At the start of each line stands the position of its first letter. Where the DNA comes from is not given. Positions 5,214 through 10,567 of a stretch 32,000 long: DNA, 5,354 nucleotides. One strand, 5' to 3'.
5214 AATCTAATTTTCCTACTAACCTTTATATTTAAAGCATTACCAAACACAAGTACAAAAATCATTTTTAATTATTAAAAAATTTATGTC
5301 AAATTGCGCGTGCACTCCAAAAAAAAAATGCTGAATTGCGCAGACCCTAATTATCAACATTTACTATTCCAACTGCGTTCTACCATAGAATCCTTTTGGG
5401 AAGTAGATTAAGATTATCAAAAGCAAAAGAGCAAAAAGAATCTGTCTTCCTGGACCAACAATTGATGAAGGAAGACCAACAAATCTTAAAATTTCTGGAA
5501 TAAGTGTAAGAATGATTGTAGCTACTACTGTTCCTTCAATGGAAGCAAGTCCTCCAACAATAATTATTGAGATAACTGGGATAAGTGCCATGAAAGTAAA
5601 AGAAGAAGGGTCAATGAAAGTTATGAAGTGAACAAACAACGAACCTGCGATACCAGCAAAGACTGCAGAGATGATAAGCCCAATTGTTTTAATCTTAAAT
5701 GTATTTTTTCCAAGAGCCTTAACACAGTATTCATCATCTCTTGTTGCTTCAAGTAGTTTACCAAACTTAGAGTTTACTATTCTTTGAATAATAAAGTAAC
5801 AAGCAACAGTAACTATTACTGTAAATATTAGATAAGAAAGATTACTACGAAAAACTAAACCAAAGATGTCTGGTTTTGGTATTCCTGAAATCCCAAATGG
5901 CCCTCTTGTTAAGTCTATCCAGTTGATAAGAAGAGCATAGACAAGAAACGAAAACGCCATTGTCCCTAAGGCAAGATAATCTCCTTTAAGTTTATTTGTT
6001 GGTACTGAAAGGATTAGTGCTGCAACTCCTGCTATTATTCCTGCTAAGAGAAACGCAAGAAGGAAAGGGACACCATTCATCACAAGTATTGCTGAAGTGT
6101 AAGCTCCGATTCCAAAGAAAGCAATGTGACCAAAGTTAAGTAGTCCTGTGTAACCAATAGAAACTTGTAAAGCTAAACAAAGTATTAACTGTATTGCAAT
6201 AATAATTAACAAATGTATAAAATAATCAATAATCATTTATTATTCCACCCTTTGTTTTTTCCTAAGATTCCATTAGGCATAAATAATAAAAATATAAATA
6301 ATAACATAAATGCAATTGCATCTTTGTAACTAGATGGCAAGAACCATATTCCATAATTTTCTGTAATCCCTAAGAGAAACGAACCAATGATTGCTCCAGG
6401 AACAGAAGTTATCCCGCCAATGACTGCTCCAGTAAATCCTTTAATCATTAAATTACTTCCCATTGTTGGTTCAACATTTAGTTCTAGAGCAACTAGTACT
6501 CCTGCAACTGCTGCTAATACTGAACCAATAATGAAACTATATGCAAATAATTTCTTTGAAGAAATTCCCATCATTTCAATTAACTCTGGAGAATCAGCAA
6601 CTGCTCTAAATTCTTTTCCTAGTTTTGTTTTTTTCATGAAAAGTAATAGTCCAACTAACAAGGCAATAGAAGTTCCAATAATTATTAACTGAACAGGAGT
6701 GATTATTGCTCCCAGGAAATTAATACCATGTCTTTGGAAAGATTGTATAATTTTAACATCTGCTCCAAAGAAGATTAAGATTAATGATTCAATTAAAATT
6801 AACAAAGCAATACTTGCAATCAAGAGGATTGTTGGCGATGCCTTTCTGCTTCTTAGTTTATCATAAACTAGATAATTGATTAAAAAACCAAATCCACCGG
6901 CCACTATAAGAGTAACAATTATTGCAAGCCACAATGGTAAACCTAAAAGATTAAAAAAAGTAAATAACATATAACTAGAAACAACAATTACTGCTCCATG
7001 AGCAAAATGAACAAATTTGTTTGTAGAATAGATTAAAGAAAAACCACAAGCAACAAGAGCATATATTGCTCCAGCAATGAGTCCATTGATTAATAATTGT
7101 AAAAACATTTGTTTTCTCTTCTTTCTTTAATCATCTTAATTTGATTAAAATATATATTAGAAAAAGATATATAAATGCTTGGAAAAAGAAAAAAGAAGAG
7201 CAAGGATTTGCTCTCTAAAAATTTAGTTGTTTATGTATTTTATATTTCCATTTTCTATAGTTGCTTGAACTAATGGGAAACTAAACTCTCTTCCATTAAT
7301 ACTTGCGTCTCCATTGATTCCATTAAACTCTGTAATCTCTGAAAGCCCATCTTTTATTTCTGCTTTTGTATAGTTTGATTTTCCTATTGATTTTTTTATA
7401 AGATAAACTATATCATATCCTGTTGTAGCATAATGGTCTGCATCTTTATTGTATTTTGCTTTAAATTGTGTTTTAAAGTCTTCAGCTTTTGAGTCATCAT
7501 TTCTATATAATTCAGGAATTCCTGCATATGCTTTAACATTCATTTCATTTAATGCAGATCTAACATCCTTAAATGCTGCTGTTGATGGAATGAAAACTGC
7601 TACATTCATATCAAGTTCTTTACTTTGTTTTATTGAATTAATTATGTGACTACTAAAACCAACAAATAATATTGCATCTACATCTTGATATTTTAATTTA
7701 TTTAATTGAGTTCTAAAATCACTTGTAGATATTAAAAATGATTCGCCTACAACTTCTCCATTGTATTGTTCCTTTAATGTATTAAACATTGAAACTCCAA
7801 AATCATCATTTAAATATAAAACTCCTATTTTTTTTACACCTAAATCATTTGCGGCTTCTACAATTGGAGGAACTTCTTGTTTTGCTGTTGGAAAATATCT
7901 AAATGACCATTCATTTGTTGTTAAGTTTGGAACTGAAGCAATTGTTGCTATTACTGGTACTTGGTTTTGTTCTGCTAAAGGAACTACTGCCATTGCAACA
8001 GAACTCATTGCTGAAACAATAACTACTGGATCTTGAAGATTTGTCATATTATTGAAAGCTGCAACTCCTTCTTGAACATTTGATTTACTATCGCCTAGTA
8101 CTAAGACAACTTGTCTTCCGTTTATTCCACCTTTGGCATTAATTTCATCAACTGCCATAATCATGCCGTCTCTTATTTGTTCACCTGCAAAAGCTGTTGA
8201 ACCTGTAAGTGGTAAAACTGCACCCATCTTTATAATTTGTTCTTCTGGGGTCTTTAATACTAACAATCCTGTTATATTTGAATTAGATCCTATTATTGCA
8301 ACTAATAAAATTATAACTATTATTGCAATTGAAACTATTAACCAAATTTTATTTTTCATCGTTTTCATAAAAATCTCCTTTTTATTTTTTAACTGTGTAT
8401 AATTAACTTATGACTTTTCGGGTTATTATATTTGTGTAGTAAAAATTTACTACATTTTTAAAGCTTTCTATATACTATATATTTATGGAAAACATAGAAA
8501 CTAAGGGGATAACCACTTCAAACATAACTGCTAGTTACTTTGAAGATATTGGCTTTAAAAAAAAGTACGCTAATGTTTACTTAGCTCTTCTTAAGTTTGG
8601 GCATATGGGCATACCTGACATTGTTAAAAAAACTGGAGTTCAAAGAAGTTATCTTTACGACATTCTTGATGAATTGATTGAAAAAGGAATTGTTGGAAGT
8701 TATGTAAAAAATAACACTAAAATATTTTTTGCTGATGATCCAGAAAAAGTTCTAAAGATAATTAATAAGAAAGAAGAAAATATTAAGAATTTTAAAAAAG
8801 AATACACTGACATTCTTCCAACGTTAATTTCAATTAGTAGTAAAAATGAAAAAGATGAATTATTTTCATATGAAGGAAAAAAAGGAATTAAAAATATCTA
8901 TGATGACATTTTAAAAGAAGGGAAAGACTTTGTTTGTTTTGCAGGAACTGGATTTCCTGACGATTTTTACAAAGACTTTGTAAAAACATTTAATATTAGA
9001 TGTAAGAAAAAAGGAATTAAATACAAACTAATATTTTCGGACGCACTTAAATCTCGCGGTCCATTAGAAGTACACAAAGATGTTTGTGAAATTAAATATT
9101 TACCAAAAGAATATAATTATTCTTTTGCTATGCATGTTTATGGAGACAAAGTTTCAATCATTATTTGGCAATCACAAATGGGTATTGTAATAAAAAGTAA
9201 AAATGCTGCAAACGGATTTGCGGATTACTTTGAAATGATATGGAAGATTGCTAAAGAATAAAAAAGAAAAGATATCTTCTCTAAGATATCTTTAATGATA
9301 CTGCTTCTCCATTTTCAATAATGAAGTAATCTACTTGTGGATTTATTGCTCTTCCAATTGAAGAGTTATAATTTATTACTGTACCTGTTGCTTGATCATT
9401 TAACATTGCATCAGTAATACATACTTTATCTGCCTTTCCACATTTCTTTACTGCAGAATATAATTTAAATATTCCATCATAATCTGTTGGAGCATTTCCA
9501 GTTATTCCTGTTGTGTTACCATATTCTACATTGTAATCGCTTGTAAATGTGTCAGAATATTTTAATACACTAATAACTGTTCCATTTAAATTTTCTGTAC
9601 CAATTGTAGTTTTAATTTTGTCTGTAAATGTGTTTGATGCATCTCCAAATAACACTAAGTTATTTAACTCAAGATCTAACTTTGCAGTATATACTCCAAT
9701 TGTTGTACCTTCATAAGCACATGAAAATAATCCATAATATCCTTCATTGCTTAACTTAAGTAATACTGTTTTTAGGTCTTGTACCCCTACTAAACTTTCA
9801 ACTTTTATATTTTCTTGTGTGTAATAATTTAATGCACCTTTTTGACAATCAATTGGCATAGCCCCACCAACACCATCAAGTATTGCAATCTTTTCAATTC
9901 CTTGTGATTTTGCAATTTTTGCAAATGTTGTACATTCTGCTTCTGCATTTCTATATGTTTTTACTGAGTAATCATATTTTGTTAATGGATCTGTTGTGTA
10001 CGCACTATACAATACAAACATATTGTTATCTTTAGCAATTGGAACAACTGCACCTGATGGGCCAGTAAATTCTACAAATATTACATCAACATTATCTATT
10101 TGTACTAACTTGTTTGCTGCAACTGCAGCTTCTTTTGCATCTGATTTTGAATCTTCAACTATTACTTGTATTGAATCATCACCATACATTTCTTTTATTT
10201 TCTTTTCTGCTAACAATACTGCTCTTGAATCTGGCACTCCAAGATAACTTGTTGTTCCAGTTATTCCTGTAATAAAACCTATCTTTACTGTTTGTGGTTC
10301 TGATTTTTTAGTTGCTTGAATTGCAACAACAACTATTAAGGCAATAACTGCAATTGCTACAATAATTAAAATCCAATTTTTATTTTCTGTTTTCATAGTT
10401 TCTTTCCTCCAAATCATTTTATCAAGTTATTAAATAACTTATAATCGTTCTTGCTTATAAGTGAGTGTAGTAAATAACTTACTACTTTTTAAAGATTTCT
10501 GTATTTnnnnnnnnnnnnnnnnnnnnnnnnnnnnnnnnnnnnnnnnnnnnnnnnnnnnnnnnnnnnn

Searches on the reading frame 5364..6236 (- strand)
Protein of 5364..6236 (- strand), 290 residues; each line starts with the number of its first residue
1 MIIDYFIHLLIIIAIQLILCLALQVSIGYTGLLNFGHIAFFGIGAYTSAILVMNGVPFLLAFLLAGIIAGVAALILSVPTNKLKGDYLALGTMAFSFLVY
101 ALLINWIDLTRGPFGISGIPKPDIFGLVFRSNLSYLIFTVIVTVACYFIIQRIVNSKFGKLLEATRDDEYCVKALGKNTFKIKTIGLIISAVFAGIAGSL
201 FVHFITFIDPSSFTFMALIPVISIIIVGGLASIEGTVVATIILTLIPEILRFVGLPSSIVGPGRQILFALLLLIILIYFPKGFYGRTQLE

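Call 57: search_protein_families(library=pfam, proteins=[window:5364-6236:-], max_evalue=0.001)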
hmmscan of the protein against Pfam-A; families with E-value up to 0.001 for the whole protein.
window:5364-6236:- (290 aa): 1 family
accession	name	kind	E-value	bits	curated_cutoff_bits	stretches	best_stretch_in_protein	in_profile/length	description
PF02653.21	BPD_transp_2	-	2.5e-43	148.6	26.8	1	7-276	3-269/269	Branched-chain amino acid transport system / permease component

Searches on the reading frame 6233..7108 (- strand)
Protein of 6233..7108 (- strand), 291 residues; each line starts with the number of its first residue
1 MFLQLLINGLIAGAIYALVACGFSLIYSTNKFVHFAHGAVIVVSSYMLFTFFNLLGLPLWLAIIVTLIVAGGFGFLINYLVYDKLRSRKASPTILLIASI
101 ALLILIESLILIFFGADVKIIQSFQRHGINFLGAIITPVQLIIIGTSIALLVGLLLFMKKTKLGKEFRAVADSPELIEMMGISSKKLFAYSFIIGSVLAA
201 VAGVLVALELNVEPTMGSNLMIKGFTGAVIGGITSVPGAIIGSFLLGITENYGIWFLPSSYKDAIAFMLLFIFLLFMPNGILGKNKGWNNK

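Call 57: search_protein_families(library=pfam, proteins=[window:6233-7108:-], max_evalue=0.001)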
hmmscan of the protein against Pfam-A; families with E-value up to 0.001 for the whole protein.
window:6233-7108:- (291 aa): 1 family
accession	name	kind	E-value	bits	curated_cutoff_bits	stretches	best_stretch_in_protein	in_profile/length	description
PF02653.21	BPD_transp_2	-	2.3e-39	135.6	26.8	1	6-274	2-269/269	Branched-chain amino acid transport system / permease component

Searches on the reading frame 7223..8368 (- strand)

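Call 57: search_protein_families(library=pfam, proteins=[window:7223-8368:-], max_evalue=0.001)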
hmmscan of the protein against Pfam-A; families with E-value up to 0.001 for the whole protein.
window:7223-8368:- (381 aa): 3 families
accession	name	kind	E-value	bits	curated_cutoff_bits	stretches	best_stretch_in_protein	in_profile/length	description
PF13458.12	Peripla_BP_6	-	1.7e-50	173.1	31.7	1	46-357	2-322/343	Periplasmic binding protein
PF01094.35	ANF_receptor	-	1.1e-22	81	25.4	1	68-334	5-296/353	Receptor family ligand binding region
PF13433.12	Peripla_BP_5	-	2.1e-11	44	27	1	46-135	1-91/363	Periplasmic binding protein domain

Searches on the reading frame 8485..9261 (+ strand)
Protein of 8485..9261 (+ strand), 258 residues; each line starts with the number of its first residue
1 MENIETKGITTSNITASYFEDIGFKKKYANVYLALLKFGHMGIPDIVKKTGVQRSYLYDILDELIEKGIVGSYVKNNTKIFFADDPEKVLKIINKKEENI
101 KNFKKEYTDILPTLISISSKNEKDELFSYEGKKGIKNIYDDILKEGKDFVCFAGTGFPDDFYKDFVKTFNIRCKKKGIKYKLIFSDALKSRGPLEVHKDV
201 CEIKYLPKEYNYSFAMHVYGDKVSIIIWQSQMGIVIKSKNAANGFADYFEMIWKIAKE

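Call 57: search_protein_families(library=pfam, proteins=[window:8485-9261:+], max_evalue=0.001)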
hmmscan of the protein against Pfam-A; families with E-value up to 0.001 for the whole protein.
window:8485-9261:+ (258 aa): 1 family
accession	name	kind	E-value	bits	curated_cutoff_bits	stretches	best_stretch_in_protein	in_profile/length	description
PF01978.25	TrmB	-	1.9e-10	40.8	25.6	1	21-87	3-68/68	Sugar-specific transcriptional regulator TrmB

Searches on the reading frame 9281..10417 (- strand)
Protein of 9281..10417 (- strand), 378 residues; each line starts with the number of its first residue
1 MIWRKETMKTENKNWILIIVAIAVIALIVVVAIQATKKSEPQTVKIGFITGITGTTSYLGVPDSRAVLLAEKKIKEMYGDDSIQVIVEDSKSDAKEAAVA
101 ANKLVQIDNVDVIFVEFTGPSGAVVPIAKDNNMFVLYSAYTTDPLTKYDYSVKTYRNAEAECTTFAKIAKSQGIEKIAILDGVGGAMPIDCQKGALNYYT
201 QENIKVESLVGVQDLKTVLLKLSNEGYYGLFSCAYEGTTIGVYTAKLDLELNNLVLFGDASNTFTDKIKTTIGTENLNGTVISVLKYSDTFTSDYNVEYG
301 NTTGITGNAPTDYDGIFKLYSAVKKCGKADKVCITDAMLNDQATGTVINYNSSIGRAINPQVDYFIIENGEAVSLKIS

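Call 57: search_protein_families(library=pfam, proteins=[window:9281-10417:-], max_evalue=0.001)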
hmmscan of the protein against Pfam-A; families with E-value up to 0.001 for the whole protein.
window:9281-10417:- (378 aa): 3 families
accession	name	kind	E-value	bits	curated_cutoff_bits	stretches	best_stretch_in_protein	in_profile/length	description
PF13458.12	Peripla_BP_6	-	7.6e-25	88.7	31.7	1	43-340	1-310/343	Periplasmic binding protein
PF13433.12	Peripla_BP_5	-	1.8e-08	34.3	27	1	44-138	1-98/363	Periplasmic binding protein domain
PF01094.35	ANF_receptor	-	1.2e-05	25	25.4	1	65-179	4-124/353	Receptor family ligand binding region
